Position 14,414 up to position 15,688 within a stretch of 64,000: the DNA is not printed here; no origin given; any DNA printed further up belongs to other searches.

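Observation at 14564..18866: Compact selenium module: selU translationally coupled to an FAD-oxidoreductase::SelD fusion, led by a secreted transglutaminase-like gene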

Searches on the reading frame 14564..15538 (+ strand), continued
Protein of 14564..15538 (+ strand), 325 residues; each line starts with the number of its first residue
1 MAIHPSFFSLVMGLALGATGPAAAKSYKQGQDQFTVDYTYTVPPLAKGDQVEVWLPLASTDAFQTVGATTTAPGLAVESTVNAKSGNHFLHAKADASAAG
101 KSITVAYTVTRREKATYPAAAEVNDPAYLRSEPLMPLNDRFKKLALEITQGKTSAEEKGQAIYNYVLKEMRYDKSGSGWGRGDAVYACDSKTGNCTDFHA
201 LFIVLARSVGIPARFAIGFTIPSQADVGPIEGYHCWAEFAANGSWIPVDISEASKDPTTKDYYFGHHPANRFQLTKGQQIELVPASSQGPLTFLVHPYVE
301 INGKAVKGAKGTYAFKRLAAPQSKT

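Call 54: search_protein_families(library=ncbifam, proteins=[L121:2916-3941:+, L121:3944-5284:+, L121:5284-6222:+, L121:6225-8111:+], max_evalue=1e-10)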
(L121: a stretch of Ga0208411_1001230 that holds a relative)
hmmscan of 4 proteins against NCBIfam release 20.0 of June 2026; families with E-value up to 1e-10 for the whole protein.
L121:2916-3941:+ (342 aa): 8 families
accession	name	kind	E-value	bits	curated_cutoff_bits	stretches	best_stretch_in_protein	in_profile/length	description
NF002098.0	PRK00943.1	equivalog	3.8e-155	516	299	1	2-334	3-337/347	selenide, water dikinase SelD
TIGR00476.1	selD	equivalog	3.5e-130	433.8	125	1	6-311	1-309/311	selenide, water dikinase SelD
NF010705.0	PRK14105.1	equivalog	4.1e-42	144.3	291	1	3-260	4-274/345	selenide, water dikinase SelD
TIGR04369.1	fusion_not_SelD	hypoth_equivalog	8.9e-35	120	700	1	12-311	354-684/701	oxidoreductase/SelD-related fusion protein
TIGR01379.1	thiL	equivalog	3.5e-22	78.8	184.15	1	46-264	22-246/320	thiamine-phosphate kinase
TIGR04049.1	AIR_rel_sll0787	hypoth_equivalog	2.6e-17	62.9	321.3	1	28-261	23-248/318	sll0787 family AIR synthase-like protein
TIGR03267.1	methan_mark_2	hypoth_equivalog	4.3e-15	55.6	365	1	39-262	35-254/323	methanogenesis marker 2 protein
NF004351.0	PRK05731.1-4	equivalog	5.9e-15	55.2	324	1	40-255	32-248/321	thiamine-phosphate kinase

L121:3944-5284:+ (447 aa): 2 families
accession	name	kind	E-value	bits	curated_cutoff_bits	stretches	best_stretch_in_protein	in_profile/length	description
TIGR00474.1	selA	equivalog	8.7e-144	479.7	267.9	1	8-440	1-453/455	L-seryl-tRNA(Sec) selenium transferase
TIGR01437.1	selA_rel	subfamily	3.4e-17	62.4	385.3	1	128-333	77-264/363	DgaE family pyridoxal phosphate-dependent ammonia lyase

L121:5284-6222:+ (313 aa): 0 families

L121:6225-8111:+ (629 aa): 18 families
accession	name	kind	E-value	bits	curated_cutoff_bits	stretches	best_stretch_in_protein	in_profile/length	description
TIGR00475.1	selB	equivalog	4.3e-97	326.2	242.25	1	7-626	2-580/581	selenocysteine-specific translation elongation factor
NF008969.0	PRK12317.1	subfamily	3e-43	148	502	1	31-259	61-307/426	elongation factor 1-alpha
NF009373.0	PRK12736.1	subfamily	2.7e-36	125.2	452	1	5-343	12-379/394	elongation factor Tu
TIGR00483.1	EF-1_alpha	equivalog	2.6e-35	121.7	540.1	1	31-257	61-306/427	translation elongation factor EF-1 subunit alpha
NF000766.0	PRK00049.1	subfamily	3.6e-35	121.5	449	1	4-261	11-297/396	elongation factor Tu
NF003077.0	PRK04000.1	equivalog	4.8e-35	121.5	315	2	57-209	87-244/412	translation initiation factor IF-2 subunit gamma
TIGR03680.1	eif2g_arch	equivalog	1.7e-34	119.7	514.5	1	57-209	83-240/407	translation initiation factor IF-2 subunit gamma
NF009372.0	PRK12735.1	subfamily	1.1e-33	116.6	479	1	5-261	12-297/396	elongation factor Tu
TIGR00485.1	EF-Tu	equivalog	3e-33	115.1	522.4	1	4-260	11-294/394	elongation factor Tu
NF003478.0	PRK05124.1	equivalog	1.2e-25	90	590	1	31-247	83-313/475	sulfate adenylyltransferase subunit CysN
NF004035.0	PRK05506.1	subfamily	1.2e-25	89.9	715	1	31-247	80-310/632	bifunctional sulfate adenylyltransferase subunit 1/adenylylsulfate kinase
TIGR02034.1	CysN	subfamily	1.3e-25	90.3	336.1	1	31-247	56-286/406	sulfate adenylyltransferase, large subunit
TIGR00487.1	IF-2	equivalog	1.9e-19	69.9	424.4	1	6-234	88-314/587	translation initiation factor IF-2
NF009381.0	PRK12740.1-5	subfamily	1.6e-14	53.3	583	1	31-149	50-169/692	elongation factor G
TIGR00231.1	small_GTP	domain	2.7e-13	50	42.5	1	11-159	9-158/164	GTP-binding protein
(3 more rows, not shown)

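Call 57: predict_structure(alignment_id=A3)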
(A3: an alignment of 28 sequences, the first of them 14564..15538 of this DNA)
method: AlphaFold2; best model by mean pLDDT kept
length: 325 residues; sequences in the alignment: 28
mean_pLDDT: 84.3   pTM: 0.82
mean pLDDT of the five models: 84.3, 83.5, 83.5, 81.8, 79.7
residues with pLDDT >= 90: 188; 70-90: 78; 50-70: 35; < 50: 24
segments of 3 or more residues with pLDDT < 50: 1-4, 179-193, 323-325
pLDDT, mean of each block of 10 residues (from residue 1): 49 52 73 97 96 96 97 96 89 97 98 94 87 81 96 97 90 52 45 68 95 93 92 88 93 74 90 89 90 87 87 90 50
secondary structure, 60 per line:
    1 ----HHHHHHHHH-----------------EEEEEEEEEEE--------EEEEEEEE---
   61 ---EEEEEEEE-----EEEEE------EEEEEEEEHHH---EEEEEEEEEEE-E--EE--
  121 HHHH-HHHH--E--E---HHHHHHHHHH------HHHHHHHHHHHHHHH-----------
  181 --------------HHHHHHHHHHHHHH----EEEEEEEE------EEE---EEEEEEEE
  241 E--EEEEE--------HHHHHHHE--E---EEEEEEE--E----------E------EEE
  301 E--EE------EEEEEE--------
elements in order: H5-13 E31-41 E50-57 E64-71 E77-81 E88-95 E102-112 H121-124 H126-129 H139-148 H155-169 H195-208 E213-220 E227-229 E233-241 E244-248 H257-263 E271-277 E298-301 E312-317

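Call 59: fold_search(model_id=the predicted structure, library=pdb)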
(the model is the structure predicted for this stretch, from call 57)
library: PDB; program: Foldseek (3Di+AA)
matches with E <= 10: 861; with E <= 0.001: 5
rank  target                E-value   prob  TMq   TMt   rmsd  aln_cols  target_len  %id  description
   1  3isr_A                7.1e-16  1.00  0.56  0.62   6.0       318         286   18  The Crystal Structure of a Putative Cysteine Protease from Cytophaga hutchinsonii to 1.9A (released 2009-09-08)
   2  3isr_C                1.3e-15  1.00  0.55  0.62   5.5       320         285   18  The Crystal Structure of a Putative Cysteine Protease from Cytophaga hutchinsonii to 1.9A (released 2009-09-08)
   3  3isr_B                2.3e-14  1.00  0.51  0.56  10.5       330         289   17  The Crystal Structure of a Putative Cysteine Protease from Cytophaga hutchinsonii to 1.9A (released 2009-09-08)
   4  3kd4_A                1.5e-06  1.00  0.26  0.18  12.7       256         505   12  CRYSTAL STRUCTURE OF A PUTATIVE PROTEASE (BDI_1141) FROM PARABACTEROIDES DISTASONIS ATCC 8503 AT 2.00 A RESOLUTION (released 2009-11-24)
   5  9crn                  2.7e-04  1.00  0.29  0.27  11.6       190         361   15  Crystal structure of Streptococcus pyogenes TglA (released 2024-08-14)
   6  9bc3_A                1.8e-03  0.75  0.22  0.17  22.3       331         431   13  Transglutaminase 2 - Alternate state (released 2024-07-03)
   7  8rmy_D                1.9e-03  0.72  0.21  0.15  22.5       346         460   11  Transglutaminase 3 in complex with inhibitor Z-don and DH patient-derived Fab DH63-A02 (released 2025-03-12)
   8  8oxx_A                2.2e-03  0.33  0.16  0.12  21.4       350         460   12  Transglutaminase 3 in complex with inhibitor Z-don and DH patient-derived Fab DH63-B02 (released 2023-10-18)
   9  8rmy_A                2.7e-03  0.72  0.24  0.18  23.2       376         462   12  Transglutaminase 3 in complex with inhibitor Z-don and DH patient-derived Fab DH63-A02 (released 2025-03-12)
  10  8tr9                  4.0e-03  0.66  0.24  0.12  21.7       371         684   13  Cryo-EM structure of transglutaminase 2 bound to GDP (released 2024-07-31)
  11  6a8p_B                5.1e-03  0.41  0.23  0.13  26.4       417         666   11  Transglutaminase 2 mutant G224V in complex with GTP (released 2018-09-26)
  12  9bc4_A                5.8e-03  0.21  0.16  0.13  21.3       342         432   11  Transglutaminase 2 - Intermediate State (released 2024-07-03)
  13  6a8p_A                6.2e-03  0.60  0.22  0.12  22.2       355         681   13  Transglutaminase 2 mutant G224V in complex with GTP (released 2018-09-26)
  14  6kzb_A                6.5e-03  0.51  0.22  0.12  23.5       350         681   14  Transglutaminase2 complexed with calcium (released 2020-12-09)
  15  6a8p_C                7.4e-03  0.57  0.25  0.13  22.1       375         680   11  Transglutaminase 2 mutant G224V in complex with GTP (released 2018-09-26)
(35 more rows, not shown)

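Call 60: search_solved_structures(query=A3, max_evalue=0.01, show_alignments=1)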
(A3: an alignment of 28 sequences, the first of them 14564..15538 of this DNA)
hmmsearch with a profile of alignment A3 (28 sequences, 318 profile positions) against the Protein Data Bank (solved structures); distinct sequences matched with E-value up to 0.01: 1.
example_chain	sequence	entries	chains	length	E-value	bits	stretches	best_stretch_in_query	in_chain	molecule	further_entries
3isr_A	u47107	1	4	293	1.1e-06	31.3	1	100-220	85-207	Transglutaminase-like enzymes, putative cysteine protease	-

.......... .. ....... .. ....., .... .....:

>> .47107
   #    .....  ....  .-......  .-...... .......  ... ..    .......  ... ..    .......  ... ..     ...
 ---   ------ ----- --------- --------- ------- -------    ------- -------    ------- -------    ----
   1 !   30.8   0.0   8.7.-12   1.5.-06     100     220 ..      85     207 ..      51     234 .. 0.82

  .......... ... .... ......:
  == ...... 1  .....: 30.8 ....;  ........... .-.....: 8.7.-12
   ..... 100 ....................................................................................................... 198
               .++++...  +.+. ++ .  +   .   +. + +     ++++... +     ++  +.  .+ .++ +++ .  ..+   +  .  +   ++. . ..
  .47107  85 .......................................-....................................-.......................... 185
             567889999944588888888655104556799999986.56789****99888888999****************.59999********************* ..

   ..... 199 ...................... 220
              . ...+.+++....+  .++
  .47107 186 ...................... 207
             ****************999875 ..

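Call 67: find_encoding_contigs(protein=P0134, flank=8000, max_places=2)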
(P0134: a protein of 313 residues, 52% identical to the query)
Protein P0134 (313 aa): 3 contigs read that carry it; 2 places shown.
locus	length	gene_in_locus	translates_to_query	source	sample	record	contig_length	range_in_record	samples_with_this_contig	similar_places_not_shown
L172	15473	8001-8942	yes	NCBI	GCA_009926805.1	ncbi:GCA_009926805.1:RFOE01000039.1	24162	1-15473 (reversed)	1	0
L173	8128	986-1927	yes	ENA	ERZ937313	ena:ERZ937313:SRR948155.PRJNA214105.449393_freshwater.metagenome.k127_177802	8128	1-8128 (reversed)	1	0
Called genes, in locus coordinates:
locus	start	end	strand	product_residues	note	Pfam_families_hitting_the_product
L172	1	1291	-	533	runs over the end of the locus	PF00174:Oxidored_molyb, PF03404:Mo-co_dimer, PF00034:Cytochrom_C (faint), PF09098:Dehyd-heme_bind (faint), PF13442:Cytochrome_CBB3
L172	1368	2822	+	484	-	-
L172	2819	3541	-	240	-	PF01596:Methyltransf_3, PF13578:Methyltransf_24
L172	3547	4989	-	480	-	PF00069:Pkinase, PF07714:PK_Tyr_Ser-Thr, PF16697:Yop-YscD_cpl (faint), PF00498:FHA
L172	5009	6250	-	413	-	PF00092:VWA, PF13519:VWA_2, PF13768:VWA_3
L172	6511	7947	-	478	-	PF00282:Pyridoxal_deC, PF00266:Aminotran_5, PF01212:Beta_elim_lyase (weak)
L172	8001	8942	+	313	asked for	PF01841:Transglut_core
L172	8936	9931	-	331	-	PF00579:tRNA-synt_1b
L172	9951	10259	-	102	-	-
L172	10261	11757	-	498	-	PF00082:Peptidase_S8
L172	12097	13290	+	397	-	PF00089:Trypsin, PF13365:Trypsin_2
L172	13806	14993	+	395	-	PF13518:HTH_28 (weak), PF13565:HTH_32, PF00665:rve, PF13683:rve_3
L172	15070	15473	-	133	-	?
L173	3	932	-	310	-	?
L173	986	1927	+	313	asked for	PF01841:Transglut_core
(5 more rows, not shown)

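Call 68: find_encoding_contigs(protein=P0173, flank=8000, max_places=2)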
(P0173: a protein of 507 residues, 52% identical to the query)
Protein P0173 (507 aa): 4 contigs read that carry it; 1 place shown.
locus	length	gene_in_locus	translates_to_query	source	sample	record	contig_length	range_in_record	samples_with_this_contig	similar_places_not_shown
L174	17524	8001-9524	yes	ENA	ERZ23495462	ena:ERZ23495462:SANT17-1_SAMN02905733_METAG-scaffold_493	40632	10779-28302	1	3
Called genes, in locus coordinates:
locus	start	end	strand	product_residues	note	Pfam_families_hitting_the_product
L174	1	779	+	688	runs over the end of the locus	-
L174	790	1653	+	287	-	-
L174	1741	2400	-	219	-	-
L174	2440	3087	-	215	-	-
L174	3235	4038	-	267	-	PF00535:Glycos_transf_2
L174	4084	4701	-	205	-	-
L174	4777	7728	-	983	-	PF22148:Fervidolysin_NPro-like (weak), PF00082:Peptidase_S8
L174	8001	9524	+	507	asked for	PF01841:Transglut_core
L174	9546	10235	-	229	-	-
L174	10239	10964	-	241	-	-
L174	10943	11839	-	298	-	-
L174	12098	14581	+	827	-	PF14623:Vint (weak), PF07591:PT-HINT (weak)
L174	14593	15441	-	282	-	-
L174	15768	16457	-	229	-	PF10677:DUF2490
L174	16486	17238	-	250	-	PF01451:LMWPc (weak)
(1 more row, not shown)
